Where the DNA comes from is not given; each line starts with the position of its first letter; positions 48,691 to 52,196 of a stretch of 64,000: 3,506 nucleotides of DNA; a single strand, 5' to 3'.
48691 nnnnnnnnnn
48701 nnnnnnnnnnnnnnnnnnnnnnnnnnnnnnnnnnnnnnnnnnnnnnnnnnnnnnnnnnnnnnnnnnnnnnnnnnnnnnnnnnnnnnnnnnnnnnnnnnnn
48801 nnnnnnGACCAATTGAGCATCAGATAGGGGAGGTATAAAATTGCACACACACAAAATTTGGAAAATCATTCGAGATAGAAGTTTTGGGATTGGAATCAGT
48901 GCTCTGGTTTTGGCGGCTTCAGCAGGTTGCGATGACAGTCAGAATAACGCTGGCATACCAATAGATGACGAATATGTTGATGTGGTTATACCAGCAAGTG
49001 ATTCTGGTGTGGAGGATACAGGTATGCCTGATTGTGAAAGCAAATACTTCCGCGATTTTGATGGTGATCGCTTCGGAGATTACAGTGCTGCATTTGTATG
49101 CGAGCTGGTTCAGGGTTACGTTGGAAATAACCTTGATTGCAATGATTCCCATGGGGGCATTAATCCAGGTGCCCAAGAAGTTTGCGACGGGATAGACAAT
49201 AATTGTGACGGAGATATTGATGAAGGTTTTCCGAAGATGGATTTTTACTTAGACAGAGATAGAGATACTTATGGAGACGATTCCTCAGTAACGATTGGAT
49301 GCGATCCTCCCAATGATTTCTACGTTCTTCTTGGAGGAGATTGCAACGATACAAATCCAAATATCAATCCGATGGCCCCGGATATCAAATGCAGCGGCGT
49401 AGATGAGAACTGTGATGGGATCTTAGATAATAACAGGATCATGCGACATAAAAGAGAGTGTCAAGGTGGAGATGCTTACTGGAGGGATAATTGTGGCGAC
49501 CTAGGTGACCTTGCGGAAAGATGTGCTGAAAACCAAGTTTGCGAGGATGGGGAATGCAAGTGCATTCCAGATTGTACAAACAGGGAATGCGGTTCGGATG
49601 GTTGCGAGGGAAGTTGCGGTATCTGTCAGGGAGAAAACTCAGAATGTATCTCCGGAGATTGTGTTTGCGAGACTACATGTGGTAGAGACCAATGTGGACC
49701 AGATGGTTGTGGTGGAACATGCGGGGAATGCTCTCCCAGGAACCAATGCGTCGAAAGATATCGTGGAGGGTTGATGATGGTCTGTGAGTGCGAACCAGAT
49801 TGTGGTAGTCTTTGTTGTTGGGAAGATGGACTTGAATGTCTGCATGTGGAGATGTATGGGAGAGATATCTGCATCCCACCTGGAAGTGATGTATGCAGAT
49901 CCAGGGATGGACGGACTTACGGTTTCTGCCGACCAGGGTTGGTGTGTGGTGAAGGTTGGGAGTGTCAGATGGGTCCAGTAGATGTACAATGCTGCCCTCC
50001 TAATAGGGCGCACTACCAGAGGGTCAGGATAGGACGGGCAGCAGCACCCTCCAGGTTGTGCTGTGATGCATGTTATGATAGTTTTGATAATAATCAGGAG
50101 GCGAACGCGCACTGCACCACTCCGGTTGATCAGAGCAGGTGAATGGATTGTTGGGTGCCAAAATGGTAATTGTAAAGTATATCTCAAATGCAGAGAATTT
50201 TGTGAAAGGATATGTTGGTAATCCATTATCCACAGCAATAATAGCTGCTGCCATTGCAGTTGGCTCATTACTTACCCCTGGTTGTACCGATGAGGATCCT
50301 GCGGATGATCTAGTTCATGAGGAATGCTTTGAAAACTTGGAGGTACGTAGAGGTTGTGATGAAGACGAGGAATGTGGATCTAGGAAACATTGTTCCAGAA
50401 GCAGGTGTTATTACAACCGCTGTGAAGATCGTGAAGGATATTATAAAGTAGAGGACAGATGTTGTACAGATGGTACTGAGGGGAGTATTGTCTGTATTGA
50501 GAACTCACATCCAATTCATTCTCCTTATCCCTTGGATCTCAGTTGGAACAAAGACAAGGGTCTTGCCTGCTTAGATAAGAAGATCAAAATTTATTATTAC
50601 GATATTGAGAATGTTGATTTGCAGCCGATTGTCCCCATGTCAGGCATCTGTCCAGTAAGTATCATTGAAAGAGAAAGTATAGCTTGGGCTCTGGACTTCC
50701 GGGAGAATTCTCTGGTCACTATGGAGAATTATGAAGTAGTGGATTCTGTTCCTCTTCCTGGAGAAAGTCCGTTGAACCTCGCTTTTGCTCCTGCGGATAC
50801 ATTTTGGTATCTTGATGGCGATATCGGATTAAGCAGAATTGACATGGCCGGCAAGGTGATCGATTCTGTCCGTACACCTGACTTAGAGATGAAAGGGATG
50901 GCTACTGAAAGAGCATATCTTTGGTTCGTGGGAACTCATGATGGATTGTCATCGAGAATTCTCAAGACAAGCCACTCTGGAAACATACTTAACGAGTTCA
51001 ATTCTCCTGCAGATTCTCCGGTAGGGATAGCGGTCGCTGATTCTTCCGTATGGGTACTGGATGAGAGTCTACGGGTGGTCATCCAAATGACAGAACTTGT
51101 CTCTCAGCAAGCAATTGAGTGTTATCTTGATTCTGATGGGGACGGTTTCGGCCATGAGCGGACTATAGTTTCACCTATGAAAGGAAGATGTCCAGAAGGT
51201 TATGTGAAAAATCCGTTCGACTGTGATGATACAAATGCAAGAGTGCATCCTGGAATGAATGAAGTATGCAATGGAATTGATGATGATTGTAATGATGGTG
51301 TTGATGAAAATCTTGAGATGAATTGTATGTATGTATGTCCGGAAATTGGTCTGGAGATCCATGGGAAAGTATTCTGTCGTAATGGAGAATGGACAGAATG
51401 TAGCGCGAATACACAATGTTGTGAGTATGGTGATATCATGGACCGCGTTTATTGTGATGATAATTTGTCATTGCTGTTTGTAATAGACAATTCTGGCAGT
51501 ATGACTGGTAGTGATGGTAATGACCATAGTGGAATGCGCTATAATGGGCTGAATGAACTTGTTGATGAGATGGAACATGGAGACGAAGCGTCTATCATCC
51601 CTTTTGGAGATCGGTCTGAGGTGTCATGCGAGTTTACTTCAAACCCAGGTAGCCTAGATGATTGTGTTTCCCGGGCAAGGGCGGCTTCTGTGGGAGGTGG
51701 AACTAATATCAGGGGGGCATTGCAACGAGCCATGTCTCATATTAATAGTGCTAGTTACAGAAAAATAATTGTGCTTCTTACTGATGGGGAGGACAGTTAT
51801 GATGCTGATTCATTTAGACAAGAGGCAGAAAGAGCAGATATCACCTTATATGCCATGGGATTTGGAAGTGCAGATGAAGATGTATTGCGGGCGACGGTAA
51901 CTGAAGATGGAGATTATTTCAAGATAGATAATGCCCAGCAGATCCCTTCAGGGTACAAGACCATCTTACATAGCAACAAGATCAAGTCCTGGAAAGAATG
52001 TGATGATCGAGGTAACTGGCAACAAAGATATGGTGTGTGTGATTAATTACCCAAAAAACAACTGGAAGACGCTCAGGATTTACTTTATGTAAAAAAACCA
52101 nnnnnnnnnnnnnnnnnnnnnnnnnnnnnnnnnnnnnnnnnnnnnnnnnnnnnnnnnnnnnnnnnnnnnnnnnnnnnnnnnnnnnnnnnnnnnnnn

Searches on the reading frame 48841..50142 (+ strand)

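Call 41: search_protein_families(library=pfam, proteins=[window:48841-50142:+], max_evalue=0.0001)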
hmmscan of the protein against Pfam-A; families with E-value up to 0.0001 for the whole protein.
window:48841-50142:+ (433 aa): 1 family
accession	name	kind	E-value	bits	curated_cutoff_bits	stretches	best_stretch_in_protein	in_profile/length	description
PF11617.13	Cu-binding_MopE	-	2.7e-15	56.7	27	2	99-128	1-30/30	Putative metal-binding motif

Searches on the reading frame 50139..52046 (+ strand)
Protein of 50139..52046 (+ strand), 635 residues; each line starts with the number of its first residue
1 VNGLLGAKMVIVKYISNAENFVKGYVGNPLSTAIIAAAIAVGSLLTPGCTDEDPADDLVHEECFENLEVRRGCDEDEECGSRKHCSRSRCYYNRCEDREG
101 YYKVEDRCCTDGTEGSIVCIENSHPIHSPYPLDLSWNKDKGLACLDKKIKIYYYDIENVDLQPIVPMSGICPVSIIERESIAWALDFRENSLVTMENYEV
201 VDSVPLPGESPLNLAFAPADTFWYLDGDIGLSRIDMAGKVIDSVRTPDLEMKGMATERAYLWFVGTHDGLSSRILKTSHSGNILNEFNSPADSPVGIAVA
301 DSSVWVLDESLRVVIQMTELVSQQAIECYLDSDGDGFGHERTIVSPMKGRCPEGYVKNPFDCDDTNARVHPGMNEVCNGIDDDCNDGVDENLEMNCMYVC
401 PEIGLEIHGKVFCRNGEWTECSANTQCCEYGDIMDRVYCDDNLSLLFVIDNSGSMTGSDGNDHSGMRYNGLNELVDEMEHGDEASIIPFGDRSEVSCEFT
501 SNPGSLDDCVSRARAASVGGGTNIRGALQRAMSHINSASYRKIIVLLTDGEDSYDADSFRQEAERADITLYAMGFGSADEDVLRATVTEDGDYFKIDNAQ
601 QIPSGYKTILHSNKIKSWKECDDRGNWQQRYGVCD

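Call 19: search_protein_families(library=pfam, proteins=[window:50139-52046:+], max_evalue=0.00001)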
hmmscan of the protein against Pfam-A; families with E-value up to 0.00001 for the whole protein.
window:50139-52046:+ (635 aa): 4 families
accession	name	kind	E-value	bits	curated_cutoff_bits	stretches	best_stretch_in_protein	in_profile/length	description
PF13519.12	VWA_2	-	1.2e-16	61.6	27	1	445-551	1-107/107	von Willebrand factor type A domain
PF00092.34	VWA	-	1.9e-16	61.2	23.8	1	445-603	2-169/174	von Willebrand factor type A domain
PF11617.13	Cu-binding_MopE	-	1.5e-10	41.6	27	1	361-390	1-30/30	Putative metal-binding motif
PF13768.12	VWA_3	-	1.9e-08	35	27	1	445-584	3-143/155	von Willebrand factor type A domain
